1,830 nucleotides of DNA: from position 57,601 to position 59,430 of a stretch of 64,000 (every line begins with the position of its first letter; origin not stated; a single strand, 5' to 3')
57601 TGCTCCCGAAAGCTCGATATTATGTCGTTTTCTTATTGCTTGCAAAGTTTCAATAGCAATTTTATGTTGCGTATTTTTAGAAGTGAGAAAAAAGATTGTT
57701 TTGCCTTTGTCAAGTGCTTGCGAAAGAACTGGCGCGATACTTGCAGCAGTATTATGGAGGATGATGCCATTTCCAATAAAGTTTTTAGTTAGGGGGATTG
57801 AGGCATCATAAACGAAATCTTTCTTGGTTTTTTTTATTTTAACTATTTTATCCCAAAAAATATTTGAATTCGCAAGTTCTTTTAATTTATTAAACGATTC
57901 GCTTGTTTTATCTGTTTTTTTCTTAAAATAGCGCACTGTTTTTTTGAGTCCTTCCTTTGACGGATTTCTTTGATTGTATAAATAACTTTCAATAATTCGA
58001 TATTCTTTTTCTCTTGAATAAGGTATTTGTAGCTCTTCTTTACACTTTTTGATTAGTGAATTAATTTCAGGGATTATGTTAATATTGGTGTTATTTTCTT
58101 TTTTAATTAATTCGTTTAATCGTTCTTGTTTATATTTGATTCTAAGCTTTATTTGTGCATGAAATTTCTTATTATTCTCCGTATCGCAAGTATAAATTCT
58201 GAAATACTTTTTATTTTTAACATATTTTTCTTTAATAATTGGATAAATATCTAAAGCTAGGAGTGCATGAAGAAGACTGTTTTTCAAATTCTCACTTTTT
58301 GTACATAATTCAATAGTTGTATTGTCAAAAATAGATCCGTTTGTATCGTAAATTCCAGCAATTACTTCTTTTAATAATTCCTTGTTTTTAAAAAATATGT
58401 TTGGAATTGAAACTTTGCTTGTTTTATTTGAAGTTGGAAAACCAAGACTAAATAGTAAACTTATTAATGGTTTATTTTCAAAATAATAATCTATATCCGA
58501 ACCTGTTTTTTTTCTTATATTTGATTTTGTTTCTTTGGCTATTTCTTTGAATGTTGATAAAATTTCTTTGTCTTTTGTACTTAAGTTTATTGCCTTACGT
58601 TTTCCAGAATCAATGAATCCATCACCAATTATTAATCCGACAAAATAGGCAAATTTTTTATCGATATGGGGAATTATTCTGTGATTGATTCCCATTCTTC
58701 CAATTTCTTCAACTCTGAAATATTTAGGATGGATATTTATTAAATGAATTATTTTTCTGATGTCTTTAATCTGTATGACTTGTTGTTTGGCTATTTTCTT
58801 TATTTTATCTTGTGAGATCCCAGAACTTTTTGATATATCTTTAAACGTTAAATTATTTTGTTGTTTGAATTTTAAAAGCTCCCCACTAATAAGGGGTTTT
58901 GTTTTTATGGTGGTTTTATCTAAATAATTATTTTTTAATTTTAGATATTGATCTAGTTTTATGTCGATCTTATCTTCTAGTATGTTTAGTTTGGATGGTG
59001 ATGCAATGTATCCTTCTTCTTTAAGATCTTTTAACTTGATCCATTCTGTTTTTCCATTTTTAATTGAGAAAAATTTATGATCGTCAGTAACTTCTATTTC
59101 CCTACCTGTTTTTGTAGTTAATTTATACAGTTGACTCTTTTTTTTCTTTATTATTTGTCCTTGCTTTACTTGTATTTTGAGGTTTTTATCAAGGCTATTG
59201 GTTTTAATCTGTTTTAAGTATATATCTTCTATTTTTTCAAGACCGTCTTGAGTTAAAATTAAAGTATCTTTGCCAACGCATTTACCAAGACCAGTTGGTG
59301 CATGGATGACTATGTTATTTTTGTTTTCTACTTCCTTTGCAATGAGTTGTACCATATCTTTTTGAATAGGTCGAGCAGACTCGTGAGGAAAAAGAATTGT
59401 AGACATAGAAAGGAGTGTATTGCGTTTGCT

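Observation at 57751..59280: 510-aa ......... intein inserted in the Walker A P-loop of an XPD/Rad3 helicase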

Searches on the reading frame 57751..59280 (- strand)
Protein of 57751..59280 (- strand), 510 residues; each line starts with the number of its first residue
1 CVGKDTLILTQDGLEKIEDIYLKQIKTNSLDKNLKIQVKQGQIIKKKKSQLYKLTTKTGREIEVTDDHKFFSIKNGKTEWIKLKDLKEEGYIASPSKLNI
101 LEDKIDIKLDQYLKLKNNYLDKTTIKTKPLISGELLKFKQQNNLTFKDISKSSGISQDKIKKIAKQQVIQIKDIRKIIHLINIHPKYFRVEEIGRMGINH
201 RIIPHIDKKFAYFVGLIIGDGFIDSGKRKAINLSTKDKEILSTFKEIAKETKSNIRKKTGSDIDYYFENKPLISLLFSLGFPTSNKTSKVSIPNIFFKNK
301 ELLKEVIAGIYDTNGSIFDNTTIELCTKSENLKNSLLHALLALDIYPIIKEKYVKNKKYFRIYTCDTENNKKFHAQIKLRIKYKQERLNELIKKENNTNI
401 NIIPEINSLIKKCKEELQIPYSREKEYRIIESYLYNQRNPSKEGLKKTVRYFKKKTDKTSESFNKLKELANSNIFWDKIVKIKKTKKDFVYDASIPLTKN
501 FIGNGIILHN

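Call 4: search_protein_families(library=pfam, proteins=[window:57751-59280:-], max_evalue=1)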
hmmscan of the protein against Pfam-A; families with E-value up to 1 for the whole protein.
window:57751-59280:- (510 aa): 5 families
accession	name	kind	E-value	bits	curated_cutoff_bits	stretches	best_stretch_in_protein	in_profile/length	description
PF14890.11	Intein_splicing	-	1e-27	97.3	35.8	1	8-510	2-155/155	Intein splicing domain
PF14528.11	LAGLIDADG_3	-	1.1e-14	54.9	22.5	2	304-377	4-81/82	LAGLIDADG-like domain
PF05204.19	Hom_end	-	0.08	13.5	21.1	1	211-248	16-53/110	Homing endonuclease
PF17052.10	CAF20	-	0.46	11.1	25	1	382-463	1-80/150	Cap associated factor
PF23674.1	RYYR-CCHC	-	0.48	10.8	27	0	345-385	25-64/79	RYYR-CCHC domain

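Call 5: search_protein_families(library=ncbifam, proteins=[window:57751-59280:-], max_evalue=1)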
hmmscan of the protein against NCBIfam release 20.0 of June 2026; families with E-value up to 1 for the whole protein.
window:57751-59280:- (510 aa): 7 families
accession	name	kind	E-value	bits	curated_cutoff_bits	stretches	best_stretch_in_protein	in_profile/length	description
NF005852.0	PRK07773.1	equivalog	1.3e-23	83.3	780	2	270-510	579-826/886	replicative DNA helicase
TIGR01445.1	intein_Nterm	domain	5e-14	53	24.5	1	1-71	1-82/83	intein N-terminal splicing region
NF011287.0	PRK14698.1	equivalog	2e-09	36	1238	1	199-505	382-662/1017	V-type ATP synthase subunit A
NF045703.1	rSAM_Tes_intein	exception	2.9e-06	25.4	1700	1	44-403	224-568/1040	tetraether lipid synthase Tes, intein-containing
TIGR01443.1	intein_Cterm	domain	0.0005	20.2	15.6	1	489-510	1-23/24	intein C-terminal splicing region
NF011302.0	PRK14714.1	equivalog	0.0014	16.2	1791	1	23-99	979-1057/1350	DNA-directed DNA polymerase II large subunit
NF007603.0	PRK10250.1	equivalog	0.021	15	183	1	310-366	32-89/122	MmcQ/YjbR family DNA-binding protein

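Call 6: search_solved_structures(query=window:57751-59280:-, max_evalue=1, show_alignments=3)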
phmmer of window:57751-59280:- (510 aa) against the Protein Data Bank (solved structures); distinct sequences matched with E-value up to 1: 19.
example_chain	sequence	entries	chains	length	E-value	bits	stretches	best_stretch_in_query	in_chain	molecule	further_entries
6rpq_A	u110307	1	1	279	5.3e-11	45.5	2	468-510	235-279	Ubiquitin-like protein SMT3,1108aa long hypothetical cell division control protein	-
6frh_A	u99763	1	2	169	7.5e-10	41.7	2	465-509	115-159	Replicative DNA helicase,Replicative DNA helicase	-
6frg_A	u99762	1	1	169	7.6e-10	41.7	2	465-509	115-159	Replicative DNA helicase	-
7qss_A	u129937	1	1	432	2.7e-09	39.9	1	204-510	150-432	V-type ATP synthase alpha chain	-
1mi8_A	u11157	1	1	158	3.1e-09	39.7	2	464-509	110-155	DnaB intein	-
4o1r_A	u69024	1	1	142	1.1e-08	37.9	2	466-510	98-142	Replicative DNA helicase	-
7qsu_A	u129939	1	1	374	1.5e-08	37.5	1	205-373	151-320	V-ATPase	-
6fre_A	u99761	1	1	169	1.8e-08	37.2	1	465-509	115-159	Replicative DNA helicase,Replicative DNA helicase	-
2cw7_A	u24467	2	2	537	2.2e-08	36.9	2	46-104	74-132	Endonuclease PI-PkoII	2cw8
6rpp_A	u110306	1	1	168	9.3e-08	34.8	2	25-98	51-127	Cell division control protein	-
5o9i_A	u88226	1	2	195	3.5e-07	32.9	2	454-510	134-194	Transcription initiation factor IIB,Transcription initiation factor IIB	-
5o9j_A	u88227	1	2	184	0.00031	23.2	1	464-510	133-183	Transcription initiation factor IIB,Transcription initiation factor IIB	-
2jmz_A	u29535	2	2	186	0.0011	21.3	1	18-108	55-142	Hypothetical protein MJ0781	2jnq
7qst_A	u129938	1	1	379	0.003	20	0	35-120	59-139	V-type ATP synthase subunit A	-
4o1s_A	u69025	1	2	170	0.0081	18.5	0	36-94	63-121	V-type ATP synthase alpha chain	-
1dq3_A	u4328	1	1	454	0.0095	18.3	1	293-408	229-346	ENDONUCLEASE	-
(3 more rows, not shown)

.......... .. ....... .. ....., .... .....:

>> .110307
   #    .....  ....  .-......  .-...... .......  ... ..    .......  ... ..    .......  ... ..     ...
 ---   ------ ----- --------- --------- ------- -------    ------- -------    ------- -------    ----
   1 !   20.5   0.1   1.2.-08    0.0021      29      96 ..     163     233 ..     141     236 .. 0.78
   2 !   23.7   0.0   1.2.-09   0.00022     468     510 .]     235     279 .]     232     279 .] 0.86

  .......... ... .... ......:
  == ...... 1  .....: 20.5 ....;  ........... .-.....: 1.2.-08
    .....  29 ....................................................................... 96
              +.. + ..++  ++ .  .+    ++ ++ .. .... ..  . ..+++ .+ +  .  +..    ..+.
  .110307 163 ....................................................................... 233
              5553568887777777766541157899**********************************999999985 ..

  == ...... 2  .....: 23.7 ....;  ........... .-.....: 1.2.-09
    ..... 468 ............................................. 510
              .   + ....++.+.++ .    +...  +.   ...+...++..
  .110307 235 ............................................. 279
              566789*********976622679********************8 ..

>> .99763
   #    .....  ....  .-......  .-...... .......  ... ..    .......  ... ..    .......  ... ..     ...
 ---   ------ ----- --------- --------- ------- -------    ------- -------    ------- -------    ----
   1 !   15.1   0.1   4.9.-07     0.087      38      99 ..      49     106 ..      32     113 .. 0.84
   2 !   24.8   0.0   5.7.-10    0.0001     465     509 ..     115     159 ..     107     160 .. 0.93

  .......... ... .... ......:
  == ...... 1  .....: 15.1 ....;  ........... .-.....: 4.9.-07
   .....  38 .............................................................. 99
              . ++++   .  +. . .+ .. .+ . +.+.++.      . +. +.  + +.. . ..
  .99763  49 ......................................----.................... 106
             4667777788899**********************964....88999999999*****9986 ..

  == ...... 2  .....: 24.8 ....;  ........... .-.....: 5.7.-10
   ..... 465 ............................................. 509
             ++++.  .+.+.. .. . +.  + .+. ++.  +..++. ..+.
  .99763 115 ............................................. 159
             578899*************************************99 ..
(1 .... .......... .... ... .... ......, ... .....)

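Call 11: find_homologous_proteins(query=window:57751-59280:-, max_evalue=0.00001)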
Query window:57751-59280:-: 8000 candidates shared short words with the query, none scored E <= 0.00001.

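Call 22: predict_structure(protein=window:57751-59280:-)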
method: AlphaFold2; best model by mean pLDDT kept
length: 510 residues; sequences in the alignment: 1
mean_pLDDT: 37.8   pTM: 0.24
mean pLDDT of the five models: 37.8, 36.3, 34.0, 31.2, 30.7
residues with pLDDT >= 90: 0; 70-90: 6; 50-70: 46; < 50: 458
segments of 3 or more residues with pLDDT < 50: 1-51, 92-144, 148-155, 159-303, 305-442, 448-453, 455-459, 461-463, 470-510
pLDDT, mean of each block of 10 residues (from residue 1): 31 40 34 29 29 57 58 68 57 38 33 31 29 41 45 45 37 32 30 31 31 33 29 35 38 32 34 34 34 41 48 39 40 37 40 39 38 32 30 31 34 39 38 38 50 48 50 41 31 26 23
secondary structure, 60 per line:
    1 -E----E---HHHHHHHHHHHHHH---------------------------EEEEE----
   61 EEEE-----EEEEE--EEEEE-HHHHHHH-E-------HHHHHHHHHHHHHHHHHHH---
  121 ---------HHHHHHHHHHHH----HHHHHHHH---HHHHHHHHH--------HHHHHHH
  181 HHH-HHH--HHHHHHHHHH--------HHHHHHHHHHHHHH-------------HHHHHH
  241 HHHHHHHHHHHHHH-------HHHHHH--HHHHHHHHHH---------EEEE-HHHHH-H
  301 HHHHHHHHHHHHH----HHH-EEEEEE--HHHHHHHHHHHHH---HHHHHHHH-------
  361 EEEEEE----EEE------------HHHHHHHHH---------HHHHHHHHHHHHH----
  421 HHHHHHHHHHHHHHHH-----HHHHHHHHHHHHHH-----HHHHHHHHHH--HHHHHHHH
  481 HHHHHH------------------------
elements in order: H11-24 E52-56 E61-64 E70-74 E77-81 H83-89 H99-117 H130-141 H146-153 H157-165 H174-183 H190-199 H208-221 H235-254 H262-267 H270-279 E289-292 H294-298 H300-313 E322-327 H330-342 H346-353 E361-366 E371-373 H386-394 H404-416 H421-436 H442-455 H461-470 H473-486

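Call 24: search_protein_representatives(protein=window:57751-59280:-)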
Query: 510 residues. Proteins with E-value up to 0.001 (for the whole library): 2510; up to 1e-10: 712; up to 1e-30: 32. The best 150 are listed.
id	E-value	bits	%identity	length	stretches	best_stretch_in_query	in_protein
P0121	3.8e-112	392.3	39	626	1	1-510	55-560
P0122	2.0e-69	251.4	38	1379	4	202-510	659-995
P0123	5.0e-69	250.1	56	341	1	257-510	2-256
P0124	2.4e-50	188.5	29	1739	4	45-510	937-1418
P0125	9.9e-50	186.5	30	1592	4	206-510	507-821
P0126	2.2e-47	178.8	33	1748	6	23-510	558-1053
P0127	7.5e-45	170.4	30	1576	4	203-510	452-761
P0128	2.6e-44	168.6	26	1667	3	203-510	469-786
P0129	3.3e-41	158.3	29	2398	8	208-510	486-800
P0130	3.4e-41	158.3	29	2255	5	28-414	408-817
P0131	7.5e-41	157.2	29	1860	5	50-458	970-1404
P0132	2.4e-39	152.2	31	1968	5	20-510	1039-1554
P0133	7.5e-39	150.6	30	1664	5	184-510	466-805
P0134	1.4e-38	149.7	30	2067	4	22-510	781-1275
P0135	2.8e-38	148.7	27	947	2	203-510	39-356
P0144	5.4e-34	134.6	40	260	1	1-202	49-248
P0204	3.2e-26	108.9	34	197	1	334-510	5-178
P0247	8.4e-23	97.7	31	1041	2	185-510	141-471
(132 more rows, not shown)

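Call 44: find_related_loci(query=A2, collection=genome_contigs, flank=3000)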
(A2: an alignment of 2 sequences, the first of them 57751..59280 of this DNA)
Query A2 (510 aa) in genome_contigs; peptide patterns used: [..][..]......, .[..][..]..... (x = any residue, [..] = any of these).
92 stretches matched a pattern; 3 encode a relative of the query (tblastn E <= 1e-3); 3 distinct loci.
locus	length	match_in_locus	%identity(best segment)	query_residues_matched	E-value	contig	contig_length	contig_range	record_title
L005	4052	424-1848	32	1-86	1e-9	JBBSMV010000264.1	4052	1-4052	MAG: Rhodothermales bacterium isolate LS5_sbin.41 LS5_sbin.41_K_427241_L_4052_cov_18.9379, whole genome shotgun sequence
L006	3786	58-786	21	1-247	4e-7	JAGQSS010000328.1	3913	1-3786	MAG: Ilumatobacter sp. isolate HKST-UBA13 NODE_328_length_3913_cov_4.968717, whole genome shotgun sequence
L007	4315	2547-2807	29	1-87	1e-6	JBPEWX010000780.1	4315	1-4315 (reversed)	MAG: Ilumatobacter sp. isolate MAG09 MAG09_MAG09_780, whole genome shotgun sequence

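Call 45: find_encoding_contigs(protein=P0123, flank=4000, max_places=3)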
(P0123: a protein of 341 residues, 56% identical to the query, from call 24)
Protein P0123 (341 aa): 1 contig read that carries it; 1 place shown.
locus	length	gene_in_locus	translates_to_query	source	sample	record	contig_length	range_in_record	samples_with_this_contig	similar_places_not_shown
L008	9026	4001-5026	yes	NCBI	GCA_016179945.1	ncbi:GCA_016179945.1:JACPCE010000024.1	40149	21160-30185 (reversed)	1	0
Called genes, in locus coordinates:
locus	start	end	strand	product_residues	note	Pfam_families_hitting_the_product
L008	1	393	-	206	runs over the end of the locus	PF02589:LUD_dom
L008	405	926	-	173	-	PF02572:CobA_CobO_BtuR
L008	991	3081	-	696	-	PF03477:ATP-cone, PF00317:Ribonuc_red_lgN, PF02867:Ribonuc_red_lgC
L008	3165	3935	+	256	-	PF14890:Intein_splicing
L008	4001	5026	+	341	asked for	PF14890:Intein_splicing, PF14528:LAGLIDADG_3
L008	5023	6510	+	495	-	PF06733:DEAD_2, PF13307:Helicase_C_2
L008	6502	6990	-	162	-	-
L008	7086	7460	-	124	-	PF01850:PIN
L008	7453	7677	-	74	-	PF04014:MazE_antitoxin (faint)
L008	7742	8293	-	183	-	-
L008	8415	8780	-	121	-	PF01850:PIN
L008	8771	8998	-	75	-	PF04014:MazE_antitoxin (weak)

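Call 46: find_encoding_contigs(protein=P0247, flank=4000, max_places=3)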
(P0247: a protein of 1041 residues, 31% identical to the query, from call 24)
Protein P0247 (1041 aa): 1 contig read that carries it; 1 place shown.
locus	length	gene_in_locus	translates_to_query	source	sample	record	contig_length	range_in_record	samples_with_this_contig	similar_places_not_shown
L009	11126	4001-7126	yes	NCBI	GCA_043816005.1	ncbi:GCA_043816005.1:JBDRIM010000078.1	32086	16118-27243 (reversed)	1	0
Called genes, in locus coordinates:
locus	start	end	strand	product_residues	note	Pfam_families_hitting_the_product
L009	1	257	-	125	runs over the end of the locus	PF00173:Cyt-b5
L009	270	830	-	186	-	PF04919:DUF655, PF14579:HHH_6 (faint)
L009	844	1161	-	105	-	PF03874:RNA_pol_Rpb4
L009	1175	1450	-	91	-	PF01157:Ribosomal_L21e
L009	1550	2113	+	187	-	PF00352:TBP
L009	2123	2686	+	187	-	-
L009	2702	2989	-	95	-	PF08827:DUF1805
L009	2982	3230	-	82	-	PF01283:Ribosomal_S26e (weak)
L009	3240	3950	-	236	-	PF00149:Metallophos (weak)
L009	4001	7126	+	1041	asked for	PF14890:Intein_splicing, PF14528:LAGLIDADG_3, PF06733:DEAD_2, PF13307:Helicase_C_2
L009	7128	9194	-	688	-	-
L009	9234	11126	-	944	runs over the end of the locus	-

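Call 48: find_encoding_contigs(protein=P0121, flank=4000, max_places=3)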
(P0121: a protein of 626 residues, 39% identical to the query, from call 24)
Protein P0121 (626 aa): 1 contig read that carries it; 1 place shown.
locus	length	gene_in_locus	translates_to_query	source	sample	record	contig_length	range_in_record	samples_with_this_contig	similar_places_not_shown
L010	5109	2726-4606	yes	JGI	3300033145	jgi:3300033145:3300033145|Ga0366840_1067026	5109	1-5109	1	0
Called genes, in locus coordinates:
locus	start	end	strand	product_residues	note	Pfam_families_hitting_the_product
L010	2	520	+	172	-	PF01613:Flavin_Reduct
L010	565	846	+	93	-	PF00708:Acylphosphatase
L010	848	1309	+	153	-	-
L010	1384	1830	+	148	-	PF12802:MarR_2 (weak)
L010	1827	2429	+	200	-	-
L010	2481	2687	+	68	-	-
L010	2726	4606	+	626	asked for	PF00270:DEAD (faint), PF14890:Intein_splicing, PF14528:LAGLIDADG_3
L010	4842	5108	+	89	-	?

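Call 49: find_encoding_contigs(protein=P0144, flank=4000, max_places=3)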
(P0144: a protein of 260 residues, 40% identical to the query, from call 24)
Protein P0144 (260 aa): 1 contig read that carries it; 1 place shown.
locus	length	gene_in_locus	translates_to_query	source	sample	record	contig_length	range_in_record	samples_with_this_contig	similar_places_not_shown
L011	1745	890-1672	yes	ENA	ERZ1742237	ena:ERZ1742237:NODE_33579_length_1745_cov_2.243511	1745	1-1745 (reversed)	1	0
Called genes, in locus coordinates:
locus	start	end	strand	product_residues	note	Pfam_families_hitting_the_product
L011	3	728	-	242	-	?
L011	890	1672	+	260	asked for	PF14890:Intein_splicing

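Call 50: find_encoding_contigs(protein=P0204, flank=4000, max_places=3)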
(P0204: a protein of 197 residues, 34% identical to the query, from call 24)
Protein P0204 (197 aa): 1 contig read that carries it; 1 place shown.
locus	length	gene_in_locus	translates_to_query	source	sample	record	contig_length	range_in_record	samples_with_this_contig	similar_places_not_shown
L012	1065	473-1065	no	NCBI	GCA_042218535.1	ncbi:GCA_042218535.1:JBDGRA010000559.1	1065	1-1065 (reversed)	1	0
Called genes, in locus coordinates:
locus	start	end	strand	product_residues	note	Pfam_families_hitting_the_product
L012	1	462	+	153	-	PF14528:LAGLIDADG_3 (weak)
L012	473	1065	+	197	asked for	PF14890:Intein_splicing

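Call 67: predict_structure(alignment_id=A4)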
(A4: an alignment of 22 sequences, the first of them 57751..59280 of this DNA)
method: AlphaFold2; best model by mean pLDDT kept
length: 510 residues; sequences in the alignment: 22
mean_pLDDT: 92.2   pTM: 0.91
mean pLDDT of the five models: 92.2, 91.2, 90.5, 90.0, 86.1
residues with pLDDT >= 90: 414; 70-90: 91; 50-70: 5; < 50: 0
segments of 3 or more residues with pLDDT < 50: none
pLDDT, mean of each block of 10 residues (from residue 1): 94 94 94 95 88 96 96 93 96 96 92 81 93 97 97 96 93 94 95 84 89 95 84 93 91 89 91 91 74 95 98 88 93 97 95 93 92 95 94 81 93 95 92 91 92 93 95 95 89 88 95
secondary structure, 60 per line:
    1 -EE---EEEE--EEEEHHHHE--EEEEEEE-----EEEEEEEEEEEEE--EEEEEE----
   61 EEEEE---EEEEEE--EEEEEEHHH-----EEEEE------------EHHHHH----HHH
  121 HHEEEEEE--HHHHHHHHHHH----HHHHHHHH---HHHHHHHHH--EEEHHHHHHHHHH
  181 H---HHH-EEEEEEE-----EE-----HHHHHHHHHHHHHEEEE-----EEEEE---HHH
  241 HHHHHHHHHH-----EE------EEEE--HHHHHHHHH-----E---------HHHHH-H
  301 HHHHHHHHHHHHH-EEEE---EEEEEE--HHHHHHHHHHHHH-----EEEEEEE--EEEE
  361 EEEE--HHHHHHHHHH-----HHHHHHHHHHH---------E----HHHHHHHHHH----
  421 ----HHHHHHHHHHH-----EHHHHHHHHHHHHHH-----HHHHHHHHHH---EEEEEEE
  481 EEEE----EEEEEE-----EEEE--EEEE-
elements in order: E7-10 E13-16 H17-20 E24-30 E36-48 E51-56 E61-65 E69-74 E77-82 E91-95 H109-113 H118-122 E123-128 H131-141 H146-153 H157-165 E168-170 H171-181 E189-195 H208-220 E221-224 E230-234 H238-250 E264-267 H270-278 H294-298 H300-313 E315-318 E322-327 H330-342 E348-354 E357-364 H367-376 H382-392 H407-416 H425-435 H442-455 H461-470 E474-484 E489-494 E500-503 E506-509
